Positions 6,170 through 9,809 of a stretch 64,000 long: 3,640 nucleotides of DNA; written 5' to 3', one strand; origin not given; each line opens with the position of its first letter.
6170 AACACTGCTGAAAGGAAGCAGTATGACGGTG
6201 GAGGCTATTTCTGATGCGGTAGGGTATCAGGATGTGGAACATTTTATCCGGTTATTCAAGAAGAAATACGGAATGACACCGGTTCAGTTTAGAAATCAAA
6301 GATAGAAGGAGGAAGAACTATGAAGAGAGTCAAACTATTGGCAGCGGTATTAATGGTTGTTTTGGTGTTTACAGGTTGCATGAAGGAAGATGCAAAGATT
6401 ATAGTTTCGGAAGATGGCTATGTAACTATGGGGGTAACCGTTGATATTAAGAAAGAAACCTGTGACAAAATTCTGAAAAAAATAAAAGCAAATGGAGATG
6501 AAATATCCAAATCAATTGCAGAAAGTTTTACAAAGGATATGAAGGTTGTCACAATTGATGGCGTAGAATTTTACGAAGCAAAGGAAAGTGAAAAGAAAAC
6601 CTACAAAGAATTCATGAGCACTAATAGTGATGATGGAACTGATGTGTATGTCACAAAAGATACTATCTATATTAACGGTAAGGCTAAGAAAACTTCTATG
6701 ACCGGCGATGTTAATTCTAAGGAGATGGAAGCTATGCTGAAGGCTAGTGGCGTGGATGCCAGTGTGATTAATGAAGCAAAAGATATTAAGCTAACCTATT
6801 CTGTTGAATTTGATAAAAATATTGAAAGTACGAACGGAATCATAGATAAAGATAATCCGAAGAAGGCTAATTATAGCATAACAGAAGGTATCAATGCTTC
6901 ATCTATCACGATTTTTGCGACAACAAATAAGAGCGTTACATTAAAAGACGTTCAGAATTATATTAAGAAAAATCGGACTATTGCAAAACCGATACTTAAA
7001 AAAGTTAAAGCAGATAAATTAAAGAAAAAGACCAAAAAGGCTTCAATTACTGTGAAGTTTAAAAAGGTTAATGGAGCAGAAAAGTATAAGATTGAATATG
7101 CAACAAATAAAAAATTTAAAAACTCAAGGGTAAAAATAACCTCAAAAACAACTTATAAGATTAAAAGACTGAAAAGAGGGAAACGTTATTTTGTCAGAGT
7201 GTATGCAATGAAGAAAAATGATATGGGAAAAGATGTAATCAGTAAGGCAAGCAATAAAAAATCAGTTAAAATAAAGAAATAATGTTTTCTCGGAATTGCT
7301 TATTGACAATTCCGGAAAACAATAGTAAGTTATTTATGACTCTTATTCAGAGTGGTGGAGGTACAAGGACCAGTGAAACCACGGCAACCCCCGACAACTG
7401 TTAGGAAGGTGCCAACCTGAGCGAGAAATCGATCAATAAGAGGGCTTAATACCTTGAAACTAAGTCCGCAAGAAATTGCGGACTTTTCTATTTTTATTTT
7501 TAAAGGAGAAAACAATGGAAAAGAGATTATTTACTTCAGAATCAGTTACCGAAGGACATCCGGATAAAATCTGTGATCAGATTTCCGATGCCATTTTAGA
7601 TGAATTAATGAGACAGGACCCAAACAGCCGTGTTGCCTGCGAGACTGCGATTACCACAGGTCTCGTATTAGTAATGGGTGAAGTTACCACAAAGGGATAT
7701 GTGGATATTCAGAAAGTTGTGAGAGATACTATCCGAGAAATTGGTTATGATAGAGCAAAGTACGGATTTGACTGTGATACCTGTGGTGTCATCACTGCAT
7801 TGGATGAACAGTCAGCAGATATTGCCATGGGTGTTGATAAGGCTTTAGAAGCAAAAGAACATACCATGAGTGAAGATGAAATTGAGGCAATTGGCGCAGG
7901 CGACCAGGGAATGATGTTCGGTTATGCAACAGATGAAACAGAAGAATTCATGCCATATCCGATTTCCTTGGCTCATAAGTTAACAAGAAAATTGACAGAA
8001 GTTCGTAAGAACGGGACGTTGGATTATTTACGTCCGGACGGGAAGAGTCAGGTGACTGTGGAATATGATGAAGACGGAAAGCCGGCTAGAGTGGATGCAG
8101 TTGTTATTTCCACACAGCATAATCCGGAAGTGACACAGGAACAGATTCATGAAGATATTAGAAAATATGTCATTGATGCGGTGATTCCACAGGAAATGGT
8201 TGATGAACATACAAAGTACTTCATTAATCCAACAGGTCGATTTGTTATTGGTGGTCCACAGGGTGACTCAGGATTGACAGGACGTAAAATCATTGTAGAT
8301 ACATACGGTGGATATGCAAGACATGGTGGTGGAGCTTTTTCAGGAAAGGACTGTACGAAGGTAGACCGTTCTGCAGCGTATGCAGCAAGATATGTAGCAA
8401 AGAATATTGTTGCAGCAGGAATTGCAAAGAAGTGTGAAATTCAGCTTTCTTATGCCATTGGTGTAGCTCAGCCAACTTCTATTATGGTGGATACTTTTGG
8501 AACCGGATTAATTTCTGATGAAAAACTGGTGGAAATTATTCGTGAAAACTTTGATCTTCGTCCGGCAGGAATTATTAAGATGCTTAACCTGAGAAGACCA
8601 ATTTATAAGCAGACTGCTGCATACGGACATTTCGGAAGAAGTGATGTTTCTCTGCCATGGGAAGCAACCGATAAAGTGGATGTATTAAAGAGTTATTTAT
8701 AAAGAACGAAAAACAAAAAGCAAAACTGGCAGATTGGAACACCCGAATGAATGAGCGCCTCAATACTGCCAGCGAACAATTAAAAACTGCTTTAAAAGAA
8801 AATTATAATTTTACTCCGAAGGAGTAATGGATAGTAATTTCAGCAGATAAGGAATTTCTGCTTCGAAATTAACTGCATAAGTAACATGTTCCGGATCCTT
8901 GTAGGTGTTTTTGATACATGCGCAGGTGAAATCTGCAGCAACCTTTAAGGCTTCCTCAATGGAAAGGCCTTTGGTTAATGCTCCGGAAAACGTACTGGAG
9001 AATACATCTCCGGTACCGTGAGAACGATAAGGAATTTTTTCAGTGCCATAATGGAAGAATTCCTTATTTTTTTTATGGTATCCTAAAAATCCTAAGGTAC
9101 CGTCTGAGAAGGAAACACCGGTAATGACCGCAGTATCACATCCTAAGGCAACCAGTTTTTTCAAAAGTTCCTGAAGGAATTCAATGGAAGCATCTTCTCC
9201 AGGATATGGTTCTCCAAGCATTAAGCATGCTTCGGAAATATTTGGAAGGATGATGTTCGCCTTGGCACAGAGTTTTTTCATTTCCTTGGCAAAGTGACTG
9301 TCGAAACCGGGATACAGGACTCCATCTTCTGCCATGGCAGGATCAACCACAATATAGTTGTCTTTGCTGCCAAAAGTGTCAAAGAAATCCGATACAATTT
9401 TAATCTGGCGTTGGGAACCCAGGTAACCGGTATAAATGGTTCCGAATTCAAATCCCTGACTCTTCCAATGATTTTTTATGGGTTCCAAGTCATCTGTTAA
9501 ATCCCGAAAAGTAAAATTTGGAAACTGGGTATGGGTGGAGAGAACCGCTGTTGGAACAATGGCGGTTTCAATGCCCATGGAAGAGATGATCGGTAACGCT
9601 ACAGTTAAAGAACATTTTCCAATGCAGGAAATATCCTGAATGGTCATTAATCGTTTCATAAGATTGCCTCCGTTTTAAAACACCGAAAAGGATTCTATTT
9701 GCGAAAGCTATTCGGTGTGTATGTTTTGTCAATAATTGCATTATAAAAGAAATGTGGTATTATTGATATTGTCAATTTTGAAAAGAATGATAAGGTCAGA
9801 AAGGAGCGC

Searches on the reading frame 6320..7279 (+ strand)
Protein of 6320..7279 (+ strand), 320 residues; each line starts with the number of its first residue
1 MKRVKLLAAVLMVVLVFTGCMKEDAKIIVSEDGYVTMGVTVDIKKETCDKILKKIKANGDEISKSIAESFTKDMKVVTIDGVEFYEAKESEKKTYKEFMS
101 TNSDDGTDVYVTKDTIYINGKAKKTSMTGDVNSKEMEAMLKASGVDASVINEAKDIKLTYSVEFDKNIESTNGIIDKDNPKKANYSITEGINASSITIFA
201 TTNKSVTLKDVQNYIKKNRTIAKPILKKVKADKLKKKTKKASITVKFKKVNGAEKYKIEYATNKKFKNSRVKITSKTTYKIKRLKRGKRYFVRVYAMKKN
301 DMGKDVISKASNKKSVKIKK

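Call 28: search_protein_families(library=pfam, proteins=[window:6320-7279:+], max_evalue=0.00001)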
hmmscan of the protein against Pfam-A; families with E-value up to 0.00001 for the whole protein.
window:6320-7279:+ (320 aa): 1 family
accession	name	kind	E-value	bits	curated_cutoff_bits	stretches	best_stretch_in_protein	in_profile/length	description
PF00041.27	fn3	-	3.8e-06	27.5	25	0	240-300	13-72/84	Fibronectin type III domain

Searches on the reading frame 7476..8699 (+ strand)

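Call 28: search_protein_families(library=pfam, proteins=[window:7476-8699:+], max_evalue=0.00001)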
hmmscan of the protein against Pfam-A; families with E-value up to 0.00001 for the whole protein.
window:7476-8699:+ (408 aa): 3 families
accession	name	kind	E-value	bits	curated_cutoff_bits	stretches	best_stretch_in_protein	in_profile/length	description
PF02773.21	S-AdoMet_synt_C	-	2.5e-71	238.5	25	1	258-396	1-137/138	S-adenosylmethionine synthetase, C-terminal domain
PF02772.21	S-AdoMet_synt_M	-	2.6e-54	182.9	29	1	139-256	2-120/120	S-adenosylmethionine synthetase, central domain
PF00438.25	S-AdoMet_synt_N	-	9.1e-47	158.1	33.1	1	17-114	2-99/99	S-adenosylmethionine synthetase, N-terminal domain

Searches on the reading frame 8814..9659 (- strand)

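Call 28: search_protein_families(library=pfam, proteins=[window:8814-9659:-], max_evalue=0.00001)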
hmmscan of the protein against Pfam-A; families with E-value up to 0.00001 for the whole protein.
window:8814-9659:- (282 aa): 2 families
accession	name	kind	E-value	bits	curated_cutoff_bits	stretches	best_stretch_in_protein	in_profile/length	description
PF08543.17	Phos_pyr_kin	-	5e-22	78.9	27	1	68-253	57-236/246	Phosphomethylpyrimidine kinase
PF00294.29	PfkB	-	5.1e-11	42.9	25.8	1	112-250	162-291/302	pfkB family carbohydrate kinase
